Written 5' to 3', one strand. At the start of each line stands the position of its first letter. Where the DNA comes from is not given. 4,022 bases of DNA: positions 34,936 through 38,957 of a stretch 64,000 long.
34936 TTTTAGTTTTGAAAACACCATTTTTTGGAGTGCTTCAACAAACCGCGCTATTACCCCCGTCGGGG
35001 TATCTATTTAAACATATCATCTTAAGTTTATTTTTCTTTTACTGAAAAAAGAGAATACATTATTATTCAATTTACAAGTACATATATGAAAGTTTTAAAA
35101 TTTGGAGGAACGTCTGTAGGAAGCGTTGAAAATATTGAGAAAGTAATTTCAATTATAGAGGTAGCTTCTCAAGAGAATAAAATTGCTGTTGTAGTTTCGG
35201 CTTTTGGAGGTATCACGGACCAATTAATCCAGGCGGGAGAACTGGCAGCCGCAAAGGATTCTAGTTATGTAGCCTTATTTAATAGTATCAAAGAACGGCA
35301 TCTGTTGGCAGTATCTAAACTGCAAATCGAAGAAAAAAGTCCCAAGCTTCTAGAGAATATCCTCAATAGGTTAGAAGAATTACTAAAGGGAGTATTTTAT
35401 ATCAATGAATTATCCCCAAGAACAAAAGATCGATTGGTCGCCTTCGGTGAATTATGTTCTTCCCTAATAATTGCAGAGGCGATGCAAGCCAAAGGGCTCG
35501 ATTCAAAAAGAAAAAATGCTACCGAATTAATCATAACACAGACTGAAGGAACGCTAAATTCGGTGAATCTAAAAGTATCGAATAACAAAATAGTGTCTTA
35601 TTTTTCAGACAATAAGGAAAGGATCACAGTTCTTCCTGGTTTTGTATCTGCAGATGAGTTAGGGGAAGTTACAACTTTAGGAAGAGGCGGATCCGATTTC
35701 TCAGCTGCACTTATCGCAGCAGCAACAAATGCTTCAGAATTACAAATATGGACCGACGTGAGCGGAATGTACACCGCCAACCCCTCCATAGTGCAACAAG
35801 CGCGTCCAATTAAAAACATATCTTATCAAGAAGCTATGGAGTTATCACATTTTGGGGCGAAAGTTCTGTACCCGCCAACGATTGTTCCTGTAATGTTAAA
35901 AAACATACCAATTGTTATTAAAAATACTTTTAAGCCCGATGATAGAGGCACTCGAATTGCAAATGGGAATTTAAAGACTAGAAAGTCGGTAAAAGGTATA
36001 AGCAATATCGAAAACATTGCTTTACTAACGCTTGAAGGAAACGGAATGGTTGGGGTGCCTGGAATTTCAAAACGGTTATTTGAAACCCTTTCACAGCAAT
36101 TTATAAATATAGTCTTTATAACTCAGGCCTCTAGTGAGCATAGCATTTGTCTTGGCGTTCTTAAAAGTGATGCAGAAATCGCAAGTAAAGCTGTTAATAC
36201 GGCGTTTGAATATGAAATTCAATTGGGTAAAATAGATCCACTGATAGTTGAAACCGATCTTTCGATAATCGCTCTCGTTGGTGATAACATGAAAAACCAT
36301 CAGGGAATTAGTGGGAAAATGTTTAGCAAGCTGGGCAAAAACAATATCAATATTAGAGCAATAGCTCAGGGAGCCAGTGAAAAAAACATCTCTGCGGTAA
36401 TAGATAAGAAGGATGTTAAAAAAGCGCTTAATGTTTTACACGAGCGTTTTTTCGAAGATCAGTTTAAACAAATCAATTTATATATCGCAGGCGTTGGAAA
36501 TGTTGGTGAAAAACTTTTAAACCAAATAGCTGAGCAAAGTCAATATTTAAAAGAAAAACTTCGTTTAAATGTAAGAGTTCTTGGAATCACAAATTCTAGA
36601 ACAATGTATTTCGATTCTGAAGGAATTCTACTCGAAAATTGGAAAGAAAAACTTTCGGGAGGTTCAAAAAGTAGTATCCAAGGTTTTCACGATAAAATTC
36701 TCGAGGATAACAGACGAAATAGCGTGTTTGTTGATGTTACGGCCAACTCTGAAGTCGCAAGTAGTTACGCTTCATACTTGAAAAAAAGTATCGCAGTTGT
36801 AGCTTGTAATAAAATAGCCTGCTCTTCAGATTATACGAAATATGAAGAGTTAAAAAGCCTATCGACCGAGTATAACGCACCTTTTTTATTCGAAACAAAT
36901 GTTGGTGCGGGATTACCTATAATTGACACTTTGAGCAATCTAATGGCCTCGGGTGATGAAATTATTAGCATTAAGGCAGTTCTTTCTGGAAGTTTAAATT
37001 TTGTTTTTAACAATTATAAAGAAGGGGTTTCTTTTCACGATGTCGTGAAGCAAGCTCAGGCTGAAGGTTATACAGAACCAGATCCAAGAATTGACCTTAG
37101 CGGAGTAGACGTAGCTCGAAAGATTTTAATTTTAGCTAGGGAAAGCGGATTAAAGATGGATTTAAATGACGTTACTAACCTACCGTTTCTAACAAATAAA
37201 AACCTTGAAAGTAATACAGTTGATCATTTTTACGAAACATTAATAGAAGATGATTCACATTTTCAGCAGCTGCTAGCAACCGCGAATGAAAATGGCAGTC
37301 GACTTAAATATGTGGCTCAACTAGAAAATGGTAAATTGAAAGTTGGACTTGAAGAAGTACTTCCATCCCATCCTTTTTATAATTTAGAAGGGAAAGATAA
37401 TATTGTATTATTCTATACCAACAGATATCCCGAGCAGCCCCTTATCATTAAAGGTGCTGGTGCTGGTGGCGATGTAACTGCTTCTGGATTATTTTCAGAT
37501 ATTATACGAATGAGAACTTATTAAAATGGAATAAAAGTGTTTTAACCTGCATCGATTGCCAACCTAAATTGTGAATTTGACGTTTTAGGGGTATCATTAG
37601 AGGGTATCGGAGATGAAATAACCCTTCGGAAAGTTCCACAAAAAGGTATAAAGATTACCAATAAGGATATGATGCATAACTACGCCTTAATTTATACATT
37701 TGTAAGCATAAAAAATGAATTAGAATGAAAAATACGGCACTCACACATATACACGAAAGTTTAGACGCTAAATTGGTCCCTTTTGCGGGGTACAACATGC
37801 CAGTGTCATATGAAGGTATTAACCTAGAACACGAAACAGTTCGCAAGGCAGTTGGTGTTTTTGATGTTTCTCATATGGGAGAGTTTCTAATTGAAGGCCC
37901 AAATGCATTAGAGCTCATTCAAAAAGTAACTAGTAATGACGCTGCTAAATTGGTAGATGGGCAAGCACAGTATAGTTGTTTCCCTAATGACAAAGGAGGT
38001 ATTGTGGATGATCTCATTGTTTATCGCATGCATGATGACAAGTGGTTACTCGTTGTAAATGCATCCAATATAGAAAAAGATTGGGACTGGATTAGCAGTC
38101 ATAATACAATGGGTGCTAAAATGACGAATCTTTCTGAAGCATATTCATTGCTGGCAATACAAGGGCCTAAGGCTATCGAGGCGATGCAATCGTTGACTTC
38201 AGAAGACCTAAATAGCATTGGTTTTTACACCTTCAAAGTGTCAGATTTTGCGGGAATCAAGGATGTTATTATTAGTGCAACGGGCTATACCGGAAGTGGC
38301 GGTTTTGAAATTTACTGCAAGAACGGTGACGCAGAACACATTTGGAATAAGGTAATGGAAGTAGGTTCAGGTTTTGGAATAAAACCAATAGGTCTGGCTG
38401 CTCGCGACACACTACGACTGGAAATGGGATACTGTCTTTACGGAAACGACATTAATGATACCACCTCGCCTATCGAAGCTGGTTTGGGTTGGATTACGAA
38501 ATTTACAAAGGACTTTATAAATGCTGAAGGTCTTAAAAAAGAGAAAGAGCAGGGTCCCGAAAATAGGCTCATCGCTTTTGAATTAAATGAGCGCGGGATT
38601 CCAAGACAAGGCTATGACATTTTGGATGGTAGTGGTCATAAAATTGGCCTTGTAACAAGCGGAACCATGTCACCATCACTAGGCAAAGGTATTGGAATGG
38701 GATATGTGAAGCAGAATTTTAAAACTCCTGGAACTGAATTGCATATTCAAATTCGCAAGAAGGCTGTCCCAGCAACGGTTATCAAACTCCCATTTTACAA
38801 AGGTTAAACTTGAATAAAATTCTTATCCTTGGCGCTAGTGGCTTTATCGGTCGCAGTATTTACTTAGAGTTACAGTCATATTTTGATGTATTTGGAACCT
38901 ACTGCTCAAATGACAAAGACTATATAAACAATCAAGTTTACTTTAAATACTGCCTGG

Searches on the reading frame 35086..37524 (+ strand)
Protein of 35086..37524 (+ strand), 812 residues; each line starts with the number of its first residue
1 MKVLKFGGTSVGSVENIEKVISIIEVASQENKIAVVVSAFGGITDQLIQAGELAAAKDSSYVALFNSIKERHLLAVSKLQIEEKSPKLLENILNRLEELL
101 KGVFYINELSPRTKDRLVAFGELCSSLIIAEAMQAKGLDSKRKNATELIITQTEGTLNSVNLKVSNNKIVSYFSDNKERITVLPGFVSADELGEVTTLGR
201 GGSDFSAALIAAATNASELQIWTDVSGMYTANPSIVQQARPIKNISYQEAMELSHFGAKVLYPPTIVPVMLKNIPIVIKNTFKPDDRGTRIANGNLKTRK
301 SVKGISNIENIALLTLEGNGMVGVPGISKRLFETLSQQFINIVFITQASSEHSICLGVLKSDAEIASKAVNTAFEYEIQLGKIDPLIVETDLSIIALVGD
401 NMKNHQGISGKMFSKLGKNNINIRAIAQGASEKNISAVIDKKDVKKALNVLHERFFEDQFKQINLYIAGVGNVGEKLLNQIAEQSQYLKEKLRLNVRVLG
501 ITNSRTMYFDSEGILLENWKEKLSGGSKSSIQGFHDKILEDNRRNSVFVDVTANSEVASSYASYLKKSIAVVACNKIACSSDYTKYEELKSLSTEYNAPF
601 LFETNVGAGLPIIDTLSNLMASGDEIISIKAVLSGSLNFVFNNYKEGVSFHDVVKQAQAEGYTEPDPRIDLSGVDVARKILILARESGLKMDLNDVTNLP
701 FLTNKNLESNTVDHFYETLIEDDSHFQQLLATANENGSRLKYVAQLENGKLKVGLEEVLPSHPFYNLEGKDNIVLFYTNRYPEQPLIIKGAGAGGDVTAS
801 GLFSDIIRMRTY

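Call 7: find_encoding_contigs(protein=window:35086-37524:+, flank=10000, max_places=10)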
Protein window:35086-37524:+ (812 aa): 1 contig read that carries it; 1 place shown.
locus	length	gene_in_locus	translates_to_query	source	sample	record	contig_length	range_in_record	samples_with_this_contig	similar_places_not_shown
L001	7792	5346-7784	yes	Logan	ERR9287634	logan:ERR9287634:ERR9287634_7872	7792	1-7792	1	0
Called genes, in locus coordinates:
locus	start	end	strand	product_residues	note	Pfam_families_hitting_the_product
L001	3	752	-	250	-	?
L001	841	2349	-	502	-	PF00221:Lyase_aromatic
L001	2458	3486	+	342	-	PF00578:AhpC-TSA, PF08534:Redoxin, PF00085:Thioredoxin, PF13098:Thioredoxin_2 (weak), PF13905:Thioredoxin_8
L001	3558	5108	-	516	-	PF03853:YjeF_N, PF01256:Carb_kinase, PF08543:Phos_pyr_kin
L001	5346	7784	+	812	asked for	PF00696:AA_kinase, PF01842:ACT (faint), PF22468:ACT_9, PF13840:ACT_7, PF22468:ACT_9, PF03447:NAD_binding_3, PF00742:Homoserine_dh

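Call 8: search_protein_families(library=pfam, proteins=[window:35086-37524:+], max_evalue=1)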
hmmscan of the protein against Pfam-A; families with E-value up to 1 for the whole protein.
window:35086-37524:+ (812 aa): 8 families
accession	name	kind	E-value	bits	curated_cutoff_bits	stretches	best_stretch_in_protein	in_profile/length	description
PF00742.24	Homoserine_dh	-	1.5e-52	178.3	22.9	1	611-807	1-173/173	Homoserine dehydrogenase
PF00696.33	AA_kinase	-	5.1e-45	154.5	24.9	1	2-280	3-234/234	Amino acid kinase family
PF22468.2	ACT_9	-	9.6e-42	141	27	2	395-455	1-61/61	ACT domain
PF13840.12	ACT_7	-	7.5e-16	58.2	27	2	388-453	2-65/65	ACT domain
PF03447.22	NAD_binding_3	-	6.8e-13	49.8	24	1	469-602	1-115/116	Homoserine dehydrogenase, NAD binding domain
PF01842.31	ACT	-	2.4e-10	40.4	27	2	402-453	7-63/66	ACT domain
PF13740.12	ACT_6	-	0.0073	16.6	23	1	325-376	13-64/76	ACT domain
PF09967.15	DUF2201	-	0.13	12.9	26.4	0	151-233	17-98/123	VWA-like domain (DUF2201)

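Call 9: find_related_loci(query=window:35086-37524:+, collection=genome_contigs, flank=10000)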
Query window:35086-37524:+ (812 aa) in genome_contigs; peptide patterns used: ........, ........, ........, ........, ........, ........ (x = any residue, [..] = any of these).
599 stretches matched a pattern (row limit reached: there are more); 565 encode a relative of the query (tblastn E <= 1e-3); the best 80 are kept; 80 distinct loci.
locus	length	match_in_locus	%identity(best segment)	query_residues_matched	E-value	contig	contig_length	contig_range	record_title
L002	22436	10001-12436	90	1-812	0e+0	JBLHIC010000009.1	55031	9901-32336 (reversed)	MAG: Flavobacteriaceae bacterium isolate 3300054975_96 Ga0535640_0000165, whole genome shotgun sequence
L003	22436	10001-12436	72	1-812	0e+0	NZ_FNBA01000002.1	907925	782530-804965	Ulvibacter litoralis strain DSM 16195, whole genome shotgun sequence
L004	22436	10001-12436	64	1-809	0e+0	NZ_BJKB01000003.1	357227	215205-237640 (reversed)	Gelidibacter japonicus strain Bio7-1 Scaffold3, whole genome shotgun sequence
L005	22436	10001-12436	65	1-809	0e+0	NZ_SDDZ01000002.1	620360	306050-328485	Gelidibacter gilvus strain IC158 NODE_3_length_620360_cov_110.934, whole genome shotgun sequence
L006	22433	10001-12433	65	1-809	0e+0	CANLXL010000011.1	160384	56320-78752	uncultured Flaviramulus sp. isolate 3-332-G.fasta genome assembly, contig: NODE_11, whole genome shotgun sequence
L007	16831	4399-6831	64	1-809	0e+0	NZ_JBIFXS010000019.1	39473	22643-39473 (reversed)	Mariniflexile sp. HNIBRBA6329 NODE_19_length_39473_cov_391.097218, whole genome shotgun sequence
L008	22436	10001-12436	65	1-809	0e+0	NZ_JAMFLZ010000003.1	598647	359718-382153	Jejuia spongiicola strain 2012CJ34-3 3, whole genome shotgun sequence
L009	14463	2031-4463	64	1-809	0e+0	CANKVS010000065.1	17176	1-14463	uncultured Flaviramulus sp. isolate 3-10.fasta genome assembly, contig: NODE_65, whole genome shotgun sequence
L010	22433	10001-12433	65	1-809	0e+0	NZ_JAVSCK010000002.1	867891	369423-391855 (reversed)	Hwangdonia seohaensis strain HD-3 32177_scaffold2, whole genome shotgun sequence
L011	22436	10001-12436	65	1-809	0e+0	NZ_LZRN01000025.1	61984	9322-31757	Gelidibacter algens strain ACAM 536 contig00025, whole genome shotgun sequence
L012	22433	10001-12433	64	1-809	0e+0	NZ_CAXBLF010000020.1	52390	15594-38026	MAG: uncultured Algibacter sp. isolate ERR2762117_binner12_Refined_49 ERZ3422019.284, whole genome shotgun sequence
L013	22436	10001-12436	64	1-809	0e+0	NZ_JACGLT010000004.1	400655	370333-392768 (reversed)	Gelidibacter maritimus strain F6074 scaffold_4, whole genome shotgun sequence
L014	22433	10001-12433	64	1-809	0e+0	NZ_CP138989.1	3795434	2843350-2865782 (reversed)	Algibacter sp. R77976 chromosome, complete genome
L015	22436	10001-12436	64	1-809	0e+0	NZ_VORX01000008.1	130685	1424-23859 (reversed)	Gelidibacter salicanalis strain IC162 NODE_8_length_130685_cov_165.906, whole genome shotgun sequence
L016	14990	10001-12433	65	1-809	0e+0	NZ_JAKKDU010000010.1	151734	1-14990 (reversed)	Wocania arenilitoris strain HMF6543 s_areni-1_10, whole genome shotgun sequence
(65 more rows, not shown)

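Call 26: find_related_loci(query=window:35086-37524:+, collection=metagenome_contigs, flank=6000)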
Query window:35086-37524:+ (812 aa) in metagenome_contigs; peptide patterns used: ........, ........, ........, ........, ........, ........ (x = any residue, [..] = any of these).
518 stretches matched a pattern; 405 encode a relative of the query (tblastn E <= 1e-3); the best 80 are kept; 80 distinct loci.
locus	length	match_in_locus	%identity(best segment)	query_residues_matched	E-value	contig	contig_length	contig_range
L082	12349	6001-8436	99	1-812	0e+0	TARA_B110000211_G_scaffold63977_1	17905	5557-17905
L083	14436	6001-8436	94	1-812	0e+0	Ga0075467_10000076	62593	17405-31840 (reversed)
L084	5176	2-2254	88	62-812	0e+0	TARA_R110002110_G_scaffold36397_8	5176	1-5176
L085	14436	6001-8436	90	1-812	0e+0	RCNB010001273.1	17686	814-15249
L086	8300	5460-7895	65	1-809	0e+0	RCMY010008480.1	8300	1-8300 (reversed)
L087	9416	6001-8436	64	1-809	0e+0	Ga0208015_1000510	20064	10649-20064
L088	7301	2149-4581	64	1-809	0e+0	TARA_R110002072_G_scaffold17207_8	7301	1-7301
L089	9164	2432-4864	64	1-809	0e+0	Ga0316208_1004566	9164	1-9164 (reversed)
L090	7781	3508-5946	64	1-809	0e+0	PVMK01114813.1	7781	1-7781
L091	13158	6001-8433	64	1-809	0e+0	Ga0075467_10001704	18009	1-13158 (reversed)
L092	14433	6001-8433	64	1-809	0e+0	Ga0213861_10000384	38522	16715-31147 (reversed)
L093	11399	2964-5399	64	1-809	0e+0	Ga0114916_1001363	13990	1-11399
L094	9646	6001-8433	64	1-809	0e+0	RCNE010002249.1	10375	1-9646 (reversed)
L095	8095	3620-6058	64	1-809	0e+0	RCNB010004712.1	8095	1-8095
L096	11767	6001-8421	64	1-805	0e+0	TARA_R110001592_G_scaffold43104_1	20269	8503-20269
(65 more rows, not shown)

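Call 35: search_protein_families(library=pfam, proteins=[L002:19292-21121:-, L002:21247-21825:-, L002:15801-16715:+], max_evalue=0.001)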
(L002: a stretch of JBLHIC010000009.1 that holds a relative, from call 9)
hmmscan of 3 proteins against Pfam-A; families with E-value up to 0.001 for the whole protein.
L002:19292-21121:- (609 aa): 4 families
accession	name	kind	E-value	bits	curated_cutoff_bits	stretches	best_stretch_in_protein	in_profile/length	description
PF02348.25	CTP_transf_3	-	2.7e-47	161.8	22.6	1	4-216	1-217/217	Cytidylyltransferase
PF00465.25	Fe-ADH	-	1.5e-27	96.7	31.3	1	261-427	3-168/168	Iron-containing alcohol dehydrogenase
PF25137.1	ADH_Fe_C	-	7.6e-13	49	27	1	440-542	3-107/194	Fe-containing alcohol dehydrogenase family, C-terminal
PF12804.13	NTP_transf_3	-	8.5e-06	26.5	27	1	18-115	15-112/160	MobA-like NTP transferase domain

L002:21247-21825:- (192 aa): 1 family
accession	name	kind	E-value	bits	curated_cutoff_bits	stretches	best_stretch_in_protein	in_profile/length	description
PF13548.11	DUF4126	-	3.5e-44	151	27.5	1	11-181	2-173/175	Domain of unknown function (DUF4126)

L002:15801-16715:+ (304 aa): 1 family
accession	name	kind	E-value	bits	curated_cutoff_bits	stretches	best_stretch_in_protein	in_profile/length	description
PF04960.20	Glutaminase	-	3.8e-104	348.3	27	1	22-304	1-286/286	Glutaminase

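Call 54: search_protein_families(library=ncbifam, proteins=[L083:8441-9364:+, L083:9364-10662:+, window:35086-37521:+], max_evalue=0.01)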
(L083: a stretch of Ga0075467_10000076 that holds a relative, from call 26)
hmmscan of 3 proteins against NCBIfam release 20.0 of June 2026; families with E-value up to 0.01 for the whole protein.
L083:8441-9364:+ (308 aa): 14 families
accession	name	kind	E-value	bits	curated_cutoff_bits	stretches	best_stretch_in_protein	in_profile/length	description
NF002288.1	PRK01212.1-4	equivalog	1.8e-102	342.5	194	1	5-303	1-301/303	homoserine kinase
TIGR00191.1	thrB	equivalog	2.2e-59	200.8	168.25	1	5-305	2-301/304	homoserine kinase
NF002870.0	PRK03188.1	equivalog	4.9e-13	48.4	286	2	29-121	45-136/310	4-(cytidine 5'-diphospho)-2-C-methyl-D-erythritol kinase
TIGR00154.1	ispE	equivalog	1e-11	45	138.7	1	53-282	58-277/294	4-(cytidine 5'-diphospho)-2-C-methyl-D-erythritol kinase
TIGR00549.1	mevalon_kin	equivalog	1.2e-08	34.8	163.05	1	58-156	59-158/276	mevalonate kinase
NF011205.0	PRK14611.1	equivalog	4.2e-08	33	364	1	56-188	58-180/275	4-(cytidine 5'-diphospho)-2-C-methyl-D-erythritol kinase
NF003036.0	PRK03926.1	equivalog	4.8e-08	32.4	403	1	70-164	68-161/302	mevalonate kinase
TIGR01920.1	Shik_kin_archae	equivalog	1.5e-07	31.1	126.85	0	244-278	223-255/266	shikimate kinase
NF011202.0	PRK14608.1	equivalog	2.5e-07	30.3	204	1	28-121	43-136/294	4-(cytidine 5'-diphospho)-2-C-methyl-D-erythritol kinase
NF003216.0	PRK04181.1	equivalog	0.00033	20.5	191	1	80-124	88-132/257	4-(cytidine 5'-diphospho)-2-C-methyl-D-erythritol kinase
NF004568.0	PRK05905.1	equivalog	0.00036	20.3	321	1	27-105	38-116/261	4-(cytidine 5'-diphospho)-2-C-methyl-D-erythritol kinase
NF040726.1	BetaRFA-P_synth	equivalog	0.00049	19.3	328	0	43-122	46-127/327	beta-ribofuranosylaminobenzene 5'-phosphate synthase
NF011207.0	PRK14613.1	equivalog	0.0017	17.6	359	0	206-284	210-287/297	4-(cytidine 5'-diphospho)-2-C-methyl-D-erythritol kinase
NF009948.0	PRK13412.1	equivalog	0.0045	14.7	721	1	75-139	723-788/974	bifunctional fucokinase/fucose-1-phosphate guanylyltransferase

L083:9364-10662:+ (433 aa): 2 families
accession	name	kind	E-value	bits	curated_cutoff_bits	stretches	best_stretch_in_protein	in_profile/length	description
TIGR00260.1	thrC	equivalog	1.6e-83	280.7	167.1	1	87-402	33-337/340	threonine synthase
NF006058.0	PRK08206.1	equivalog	0.0075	14.8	276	0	123-199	109-181/402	diaminopropionate ammonia-lyase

window:35086-37521:+ (812 aa): 33 families (the best 25 are shown)
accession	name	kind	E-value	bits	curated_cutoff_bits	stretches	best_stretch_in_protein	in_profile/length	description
NF006959.0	PRK09436.1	equivalog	0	1027.1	726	1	1-810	1-813/819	bifunctional aspartate kinase/homoserine dehydrogenase I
NF007003.0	PRK09466.1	subfamily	1.6e-162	542.8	582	1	3-809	14-806/810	bifunctional aspartate kinase/homoserine dehydrogenase II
NF004938.0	PRK06291.1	equivalog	1e-129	433.3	528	1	2-459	3-465/468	aspartate kinase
TIGR00657.1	asp_kinases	subfamily_domain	2e-118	396.3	208.7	1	3-457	5-442/442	aspartate kinase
NF006570.0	PRK09084.1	equivalog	4.3e-106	355.7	455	1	1-458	4-451/452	lysine-sensitive aspartokinase 3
TIGR00656.1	asp_kin_monofn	equivalog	2e-103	346.5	402.25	1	3-457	5-406/407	aspartate kinase, monofunctional class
NF006540.0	PRK09034.1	equivalog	8.8e-83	278.4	434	3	1-307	1-304/454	aspartate kinase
NF006515.0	PRK08961.1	equivalog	4.3e-77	259.9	802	1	2-463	10-467/861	bifunctional aspartate kinase/diaminopimelate decarboxylase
NF005155.0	PRK06635.1-4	equivalog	2.1e-71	241.1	346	2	107-456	59-402/407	aspartate kinase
NF005154.0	PRK06635.1-2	equivalog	1.6e-68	231.9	376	2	110-458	63-405/407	aspartate kinase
NF006068.0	PRK08210.1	equivalog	1.4e-62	212.2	474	2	107-457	64-402/405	aspartate kinase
NF005656.0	PRK07431.1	equivalog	4.9e-60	203.7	657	2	110-456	62-410/587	aspartate kinase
NF004579.0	PRK05925.1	equivalog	2.2e-59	201.6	665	1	3-460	5-437/440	aspartate kinase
NF005156.0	PRK06635.1-5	equivalog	4.7e-58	196.9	594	2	110-459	62-404/411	aspartate kinase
NF005153.0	PRK06635.1-1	equivalog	1.1e-51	176.2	585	2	110-469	62-418/421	aspartate kinase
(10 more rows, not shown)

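Call 55: search_solved_structures(query=L083:8441-9364:+, max_evalue=0.00001, show_alignments=1)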
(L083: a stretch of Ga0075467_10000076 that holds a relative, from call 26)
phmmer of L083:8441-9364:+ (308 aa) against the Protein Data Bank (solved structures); distinct sequences matched with E-value up to 0.00001: 7.
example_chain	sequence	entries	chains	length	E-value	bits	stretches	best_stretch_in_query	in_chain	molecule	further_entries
4p52_A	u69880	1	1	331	2.3e-77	263.3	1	3-306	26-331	Homoserine kinase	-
1fwk_A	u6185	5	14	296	7.1e-55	189.5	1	4-286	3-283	HOMOSERINE KINASE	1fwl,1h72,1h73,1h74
4rpf_A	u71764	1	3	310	8e-42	146.7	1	3-288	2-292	Homoserine kinase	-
3hul_A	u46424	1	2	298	2.5e-13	53.2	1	6-283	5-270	Homoserine kinase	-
5wat_A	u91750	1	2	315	1.1e-12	51.1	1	5-266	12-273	Homoserine kinase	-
6cyz_A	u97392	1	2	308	3.5e-10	42.9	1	6-267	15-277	Homoserine kinase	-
5was_A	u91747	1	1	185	1.7e-08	37.3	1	5-165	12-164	Homoserine kinase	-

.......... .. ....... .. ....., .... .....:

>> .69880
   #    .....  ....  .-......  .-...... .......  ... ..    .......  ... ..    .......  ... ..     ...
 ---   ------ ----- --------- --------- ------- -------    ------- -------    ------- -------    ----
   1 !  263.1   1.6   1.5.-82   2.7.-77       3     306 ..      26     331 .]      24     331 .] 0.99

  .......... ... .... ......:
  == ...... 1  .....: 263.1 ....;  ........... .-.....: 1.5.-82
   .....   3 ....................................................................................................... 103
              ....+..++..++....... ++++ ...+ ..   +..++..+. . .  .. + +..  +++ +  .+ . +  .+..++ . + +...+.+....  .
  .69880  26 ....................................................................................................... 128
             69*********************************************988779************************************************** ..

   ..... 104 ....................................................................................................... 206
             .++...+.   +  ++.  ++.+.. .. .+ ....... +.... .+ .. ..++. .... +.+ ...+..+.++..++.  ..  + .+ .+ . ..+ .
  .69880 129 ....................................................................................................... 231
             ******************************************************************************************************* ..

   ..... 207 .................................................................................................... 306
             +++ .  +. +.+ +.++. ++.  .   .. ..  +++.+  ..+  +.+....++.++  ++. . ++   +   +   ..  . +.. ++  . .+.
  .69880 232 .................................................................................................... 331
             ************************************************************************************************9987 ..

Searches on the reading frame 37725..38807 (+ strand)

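Call 8: search_protein_families(library=pfam, proteins=[window:37725-38807:+], max_evalue=1)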
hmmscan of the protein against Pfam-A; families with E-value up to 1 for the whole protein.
window:37725-38807:+ (360 aa): 3 families
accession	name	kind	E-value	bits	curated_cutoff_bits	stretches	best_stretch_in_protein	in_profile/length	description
PF01571.26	GCV_T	-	1.8e-91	306.3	25.6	1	6-256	1-254/255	Aminomethyltransferase folate-binding domain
PF08669.17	GCV_T_C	-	6.3e-24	84.1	25.9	1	281-359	2-80/80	Glycine cleavage T-protein C-terminal barrel domain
PF22770.2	POP1_C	-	0.058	14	24.3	1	305-329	112-136/174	POP1 C-terminal domain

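Call 54: search_protein_families(library=ncbifam, proteins=[window:37725-38804:+], max_evalue=0.01)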
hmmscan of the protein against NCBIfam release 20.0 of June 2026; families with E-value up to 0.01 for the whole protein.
window:37725-38804:+ (360 aa): 9 families
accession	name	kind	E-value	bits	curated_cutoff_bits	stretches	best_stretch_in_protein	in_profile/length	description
NF001567.0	PRK00389.1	subfamily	1.4e-138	461.8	300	1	1-359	3-354/359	glycine cleavage system aminomethyltransferase GcvT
TIGR00528.1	gcvT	equivalog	3e-117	391.6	235.85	1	2-359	2-361/362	glycine cleavage system aminomethyltransferase GcvT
NF010093.0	PRK13579.1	equivalog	8.9e-94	314.3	459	1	1-358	9-364/371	glycine cleavage system aminomethyltransferase GcvT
NF053776.1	TmaoDeMthMsil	equivalog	2.3e-60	205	1100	1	3-358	387-754/763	trimethylamine N-oxide demethylase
NF009133.0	PRK12486.1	equivalog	3.9e-52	177.4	410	1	25-355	37-366/369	dimethylsulfoniopropionate demethylase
TIGR01372.1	soxA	subfamily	2.3e-47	161.4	1164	1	30-358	644-987/996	sarcosine oxidase subunit alpha family protein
NF047633.1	SyrngDmethDesA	equivalog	6.3e-19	67.8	800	1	26-236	30-249/453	syringate O-demethylase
NF047885.1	VanMgalDeMLigM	equivalog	1.3e-18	67.2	580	1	28-236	31-250/461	vanillate/3-O-methylgallate O-demethylase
TIGR01375.1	soxG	subfamily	2e-08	34.2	143.95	1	99-211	36-147/152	sarcosine oxidase subunit gamma family protein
